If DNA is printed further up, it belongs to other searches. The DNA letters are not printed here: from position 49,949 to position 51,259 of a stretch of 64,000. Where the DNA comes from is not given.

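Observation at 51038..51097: In-frame perfect 27-bp tandem duplication of the M23 peptidase active-site motif (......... x2)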

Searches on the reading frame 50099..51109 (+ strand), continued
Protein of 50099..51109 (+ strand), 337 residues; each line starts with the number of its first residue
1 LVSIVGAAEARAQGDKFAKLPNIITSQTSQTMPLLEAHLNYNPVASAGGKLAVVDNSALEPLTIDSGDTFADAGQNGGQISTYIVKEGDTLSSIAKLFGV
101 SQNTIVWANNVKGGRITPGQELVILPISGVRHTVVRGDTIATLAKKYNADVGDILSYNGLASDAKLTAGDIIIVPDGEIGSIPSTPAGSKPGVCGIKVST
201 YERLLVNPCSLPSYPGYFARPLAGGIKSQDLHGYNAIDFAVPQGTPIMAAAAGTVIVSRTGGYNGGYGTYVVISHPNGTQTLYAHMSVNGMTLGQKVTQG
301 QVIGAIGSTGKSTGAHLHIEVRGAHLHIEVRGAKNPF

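Call 10: find_encoding_contigs(protein=P0001, flank=3000, max_places=6)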
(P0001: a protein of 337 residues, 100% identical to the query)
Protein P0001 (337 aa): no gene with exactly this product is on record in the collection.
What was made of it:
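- Tried and rejected: None is on record (call 10).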

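Call 16: search_solved_structures(query=window:50099-51109:+, max_evalue=0.00001, show_alignments=3)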
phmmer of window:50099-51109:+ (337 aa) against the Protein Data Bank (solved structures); distinct sequences matched with E-value up to 0.00001: 39.
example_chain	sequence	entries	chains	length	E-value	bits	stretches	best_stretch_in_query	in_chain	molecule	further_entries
5j1l_A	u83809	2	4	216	1.1e-21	80.4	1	185-323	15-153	ToxR-activated gene (TagE)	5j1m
3slu_A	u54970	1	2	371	2.5e-20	75.9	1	234-322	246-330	M23 peptidase domain protein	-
6muk_A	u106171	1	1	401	3.2e-20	75.6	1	234-322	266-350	Peptidase M23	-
9m7n_A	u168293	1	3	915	1.4e-19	73.4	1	230-321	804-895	Gp16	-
6ue4_A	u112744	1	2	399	3.2e-16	62.4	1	233-323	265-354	ShyA endopeptidase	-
6u2a_A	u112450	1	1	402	3.4e-16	62.4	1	233-323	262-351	ShyA endopeptidase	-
2hsi_A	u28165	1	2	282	4e-16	62.1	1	228-321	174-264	Putative peptidase M23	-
9gy1_A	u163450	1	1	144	4.8e-15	58.6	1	234-323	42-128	Peptidase, M23 family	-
5kvp_A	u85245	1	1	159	6.1e-15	58.2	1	218-324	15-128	Zoocin A endopeptidase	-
2gu1_A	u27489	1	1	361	7e-14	54.7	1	234-326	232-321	Zinc peptidase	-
7qrl_A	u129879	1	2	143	8.5e-14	54.5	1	213-324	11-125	DipM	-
7qrl_C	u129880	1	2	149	9.4e-14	54.3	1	213-324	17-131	DipM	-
4b8v_A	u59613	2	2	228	8.7e-13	51.1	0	128-177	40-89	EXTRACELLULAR PROTEIN 6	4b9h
6smk_A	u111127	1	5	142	2.7e-11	46.2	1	231-323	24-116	Peptidase_M23 domain-containing protein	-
4rny_A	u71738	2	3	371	3.5e-11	45.9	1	235-321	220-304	Conserved hypothetical secreted protein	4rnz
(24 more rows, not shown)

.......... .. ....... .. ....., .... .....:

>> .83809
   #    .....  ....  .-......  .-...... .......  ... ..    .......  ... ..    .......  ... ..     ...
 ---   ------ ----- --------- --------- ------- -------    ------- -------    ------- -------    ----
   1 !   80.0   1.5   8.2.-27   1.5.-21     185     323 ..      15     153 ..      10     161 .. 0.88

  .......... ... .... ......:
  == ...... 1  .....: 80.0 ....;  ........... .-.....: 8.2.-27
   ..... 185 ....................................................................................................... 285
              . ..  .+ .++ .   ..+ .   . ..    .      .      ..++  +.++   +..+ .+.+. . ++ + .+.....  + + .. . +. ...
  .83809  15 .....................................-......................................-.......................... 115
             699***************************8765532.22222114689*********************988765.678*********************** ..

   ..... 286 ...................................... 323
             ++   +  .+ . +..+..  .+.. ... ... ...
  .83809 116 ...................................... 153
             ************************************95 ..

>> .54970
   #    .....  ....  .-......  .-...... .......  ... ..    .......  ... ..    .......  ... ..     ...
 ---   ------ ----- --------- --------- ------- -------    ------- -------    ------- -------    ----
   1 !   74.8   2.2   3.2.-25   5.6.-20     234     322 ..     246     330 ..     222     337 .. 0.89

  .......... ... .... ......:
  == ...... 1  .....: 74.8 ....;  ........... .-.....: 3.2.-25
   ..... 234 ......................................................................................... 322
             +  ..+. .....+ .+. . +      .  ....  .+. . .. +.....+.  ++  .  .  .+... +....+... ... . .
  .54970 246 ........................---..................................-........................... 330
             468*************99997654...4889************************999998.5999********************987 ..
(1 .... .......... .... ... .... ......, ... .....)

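Call 26: find_encoding_contigs(protein=P0008, flank=3000, max_places=3)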
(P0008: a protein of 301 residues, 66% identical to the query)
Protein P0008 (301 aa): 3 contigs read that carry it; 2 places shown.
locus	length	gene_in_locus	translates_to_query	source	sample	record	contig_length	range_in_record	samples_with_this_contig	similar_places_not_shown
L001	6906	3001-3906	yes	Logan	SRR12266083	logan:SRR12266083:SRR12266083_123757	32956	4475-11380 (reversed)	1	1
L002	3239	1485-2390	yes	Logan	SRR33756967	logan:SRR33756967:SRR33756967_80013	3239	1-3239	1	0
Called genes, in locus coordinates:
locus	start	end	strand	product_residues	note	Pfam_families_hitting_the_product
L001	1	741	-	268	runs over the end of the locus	PF00398:RrnaAD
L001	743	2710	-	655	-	PF00580:UvrD-helicase, PF13245:AAA_19, PF01443:Viral_helicase1 (faint), PF13087:AAA_12 (faint), PF13361:UvrD_C, PF13538:UvrD_C_2 (weak)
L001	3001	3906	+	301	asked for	PF01476:LysM, PF23446:LysM1_NFP_LYK (faint), PF23473:LysM3_LYK4_5 (weak), PF01476:LysM, PF01551:Peptidase_M23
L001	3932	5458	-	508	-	PF13541:ChlI, PF01078:Mg_chelatase, PF07728:AAA_5, PF00493:MCM (weak), PF13335:Mg_chelatase_C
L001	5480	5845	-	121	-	PF01258:zf-dskA_traR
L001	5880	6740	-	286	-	-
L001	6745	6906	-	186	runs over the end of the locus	PF01936:NYN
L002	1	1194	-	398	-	?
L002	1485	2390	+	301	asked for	PF01476:LysM, PF23446:LysM1_NFP_LYK (faint), PF23473:LysM3_LYK4_5 (weak), PF01476:LysM, PF01551:Peptidase_M23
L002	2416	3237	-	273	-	?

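Call 33: list_cluster_members(proteins=[P0001, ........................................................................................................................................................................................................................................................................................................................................, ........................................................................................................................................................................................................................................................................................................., window:50192-51109:+])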
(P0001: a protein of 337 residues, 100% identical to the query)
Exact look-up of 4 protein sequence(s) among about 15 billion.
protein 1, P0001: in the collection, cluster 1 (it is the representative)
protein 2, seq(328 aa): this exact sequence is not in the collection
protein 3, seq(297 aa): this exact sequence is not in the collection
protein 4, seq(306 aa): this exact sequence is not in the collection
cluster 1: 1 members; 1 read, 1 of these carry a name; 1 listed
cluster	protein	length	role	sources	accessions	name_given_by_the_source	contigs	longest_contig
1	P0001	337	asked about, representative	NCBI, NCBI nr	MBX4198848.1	M23 family metallopeptidase [Candidatus Parcubacteria bacterium]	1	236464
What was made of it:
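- Tried and rejected: None is in the collection (call 33).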

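Call 35: find_encoding_contigs(protein=P0013, flank=1500, max_places=1)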
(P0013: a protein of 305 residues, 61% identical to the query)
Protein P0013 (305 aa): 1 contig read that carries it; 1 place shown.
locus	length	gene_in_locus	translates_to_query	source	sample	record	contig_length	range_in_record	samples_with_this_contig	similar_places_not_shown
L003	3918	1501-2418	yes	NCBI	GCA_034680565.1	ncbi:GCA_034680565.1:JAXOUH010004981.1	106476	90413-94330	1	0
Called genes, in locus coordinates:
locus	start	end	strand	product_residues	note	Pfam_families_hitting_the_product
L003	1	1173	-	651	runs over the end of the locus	PF00580:UvrD-helicase, PF13245:AAA_19, PF13604:AAA_30 (faint), PF01443:Viral_helicase1 (faint), PF13087:AAA_12 (faint), PF13361:UvrD_C, PF13538:UvrD_C_2 (faint)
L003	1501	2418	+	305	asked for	PF01476:LysM, PF23446:LysM1_NFP_LYK (faint), PF23473:LysM3_LYK4_5, PF23577:LysM_RLK (faint), PF01476:LysM, PF01551:Peptidase_M23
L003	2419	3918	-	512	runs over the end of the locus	PF13541:ChlI, PF00158:Sigma54_activat (faint), PF01078:Mg_chelatase, PF07728:AAA_5, PF00493:MCM (weak), PF13335:Mg_chelatase_C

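Call 36: find_encoding_contigs(protein=P0050, flank=1500, max_places=1)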
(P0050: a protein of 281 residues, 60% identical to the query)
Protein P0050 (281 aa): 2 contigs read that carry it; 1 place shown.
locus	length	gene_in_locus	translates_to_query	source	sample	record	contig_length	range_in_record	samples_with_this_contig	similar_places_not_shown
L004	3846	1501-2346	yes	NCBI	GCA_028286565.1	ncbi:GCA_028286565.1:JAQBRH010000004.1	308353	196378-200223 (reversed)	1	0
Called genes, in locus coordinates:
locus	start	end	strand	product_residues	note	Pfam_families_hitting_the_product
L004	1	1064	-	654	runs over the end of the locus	PF00580:UvrD-helicase, PF13245:AAA_19, PF01443:Viral_helicase1 (faint), PF13087:AAA_12 (faint), PF13361:UvrD_C, PF13538:UvrD_C_2 (weak)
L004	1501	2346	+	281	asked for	PF01476:LysM, PF23446:LysM1_NFP_LYK (faint), PF23473:LysM3_LYK4_5 (weak), PF01476:LysM, PF01551:Peptidase_M23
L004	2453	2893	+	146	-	PF00293:NUDIX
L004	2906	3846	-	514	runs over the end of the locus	PF13541:ChlI, PF00004:AAA (faint), PF00493:MCM, PF01078:Mg_chelatase, PF07728:AAA_5, PF13335:Mg_chelatase_C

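Call 37: find_encoding_contigs(protein=P0002, flank=1500, max_places=1)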
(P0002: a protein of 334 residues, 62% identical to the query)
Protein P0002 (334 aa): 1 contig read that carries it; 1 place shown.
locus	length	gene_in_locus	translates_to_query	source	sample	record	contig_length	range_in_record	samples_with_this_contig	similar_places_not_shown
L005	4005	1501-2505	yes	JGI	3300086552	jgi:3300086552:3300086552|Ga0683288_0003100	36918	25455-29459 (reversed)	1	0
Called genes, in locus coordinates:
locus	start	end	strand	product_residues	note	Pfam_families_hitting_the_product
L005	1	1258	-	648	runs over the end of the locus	PF00580:UvrD-helicase, PF01443:Viral_helicase1 (faint), PF13245:AAA_19, PF13604:AAA_30 (faint), PF13087:AAA_12 (faint), PF13361:UvrD_C, PF13538:UvrD_C_2 (weak)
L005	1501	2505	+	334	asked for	PF01476:LysM, PF23446:LysM1_NFP_LYK (faint), PF23473:LysM3_LYK4_5 (weak), PF01476:LysM, PF01551:Peptidase_M23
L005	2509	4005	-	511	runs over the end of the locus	PF13541:ChlI, PF00158:Sigma54_activat (faint), PF01078:Mg_chelatase, PF00004:AAA (faint), PF07728:AAA_5 (faint), PF00493:MCM (weak), PF13335:Mg_chelatase_C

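Call 38: find_encoding_contigs(protein=P0033, flank=1500, max_places=1)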
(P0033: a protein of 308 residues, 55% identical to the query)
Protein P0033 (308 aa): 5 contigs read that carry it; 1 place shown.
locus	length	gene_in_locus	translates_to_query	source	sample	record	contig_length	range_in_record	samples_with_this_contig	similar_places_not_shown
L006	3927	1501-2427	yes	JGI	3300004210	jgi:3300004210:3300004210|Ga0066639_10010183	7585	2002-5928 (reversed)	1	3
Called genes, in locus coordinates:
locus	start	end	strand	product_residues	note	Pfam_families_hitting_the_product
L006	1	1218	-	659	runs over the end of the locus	PF00580:UvrD-helicase, PF13245:AAA_19, PF13604:AAA_30 (faint), PF01443:Viral_helicase1 (faint), PF13087:AAA_12 (faint), PF13361:UvrD_C, PF13538:UvrD_C_2 (faint)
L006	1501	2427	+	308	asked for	PF01476:LysM, PF23446:LysM1_NFP_LYK (faint), PF23473:LysM3_LYK4_5 (weak), PF01476:LysM, PF01551:Peptidase_M23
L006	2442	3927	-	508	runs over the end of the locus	PF13541:ChlI, PF01078:Mg_chelatase, PF07728:AAA_5, PF00493:MCM (weak), PF13335:Mg_chelatase_C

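Call 41: find_encoding_contigs(protein=P0003, flank=1500, max_places=1)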
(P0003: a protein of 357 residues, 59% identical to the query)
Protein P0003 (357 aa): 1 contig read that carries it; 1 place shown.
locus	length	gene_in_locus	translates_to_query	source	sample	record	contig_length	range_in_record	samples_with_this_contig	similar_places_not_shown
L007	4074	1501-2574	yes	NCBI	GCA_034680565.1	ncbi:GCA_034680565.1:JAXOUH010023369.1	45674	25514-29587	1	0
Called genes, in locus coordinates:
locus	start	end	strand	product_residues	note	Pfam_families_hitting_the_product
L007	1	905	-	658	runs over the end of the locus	PF00580:UvrD-helicase, PF13245:AAA_19, PF13604:AAA_30 (faint), PF01443:Viral_helicase1 (faint), PF13087:AAA_12 (faint), PF13361:UvrD_C, PF13538:UvrD_C_2 (faint)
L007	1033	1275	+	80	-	-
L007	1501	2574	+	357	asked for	PF01476:LysM, PF23446:LysM1_NFP_LYK (faint), PF23473:LysM3_LYK4_5, PF01476:LysM, PF01551:Peptidase_M23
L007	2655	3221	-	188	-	-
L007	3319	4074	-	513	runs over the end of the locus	PF13541:ChlI, PF00158:Sigma54_activat (faint), PF01078:Mg_chelatase, PF07728:AAA_5, PF00493:MCM (weak), PF13335:Mg_chelatase_C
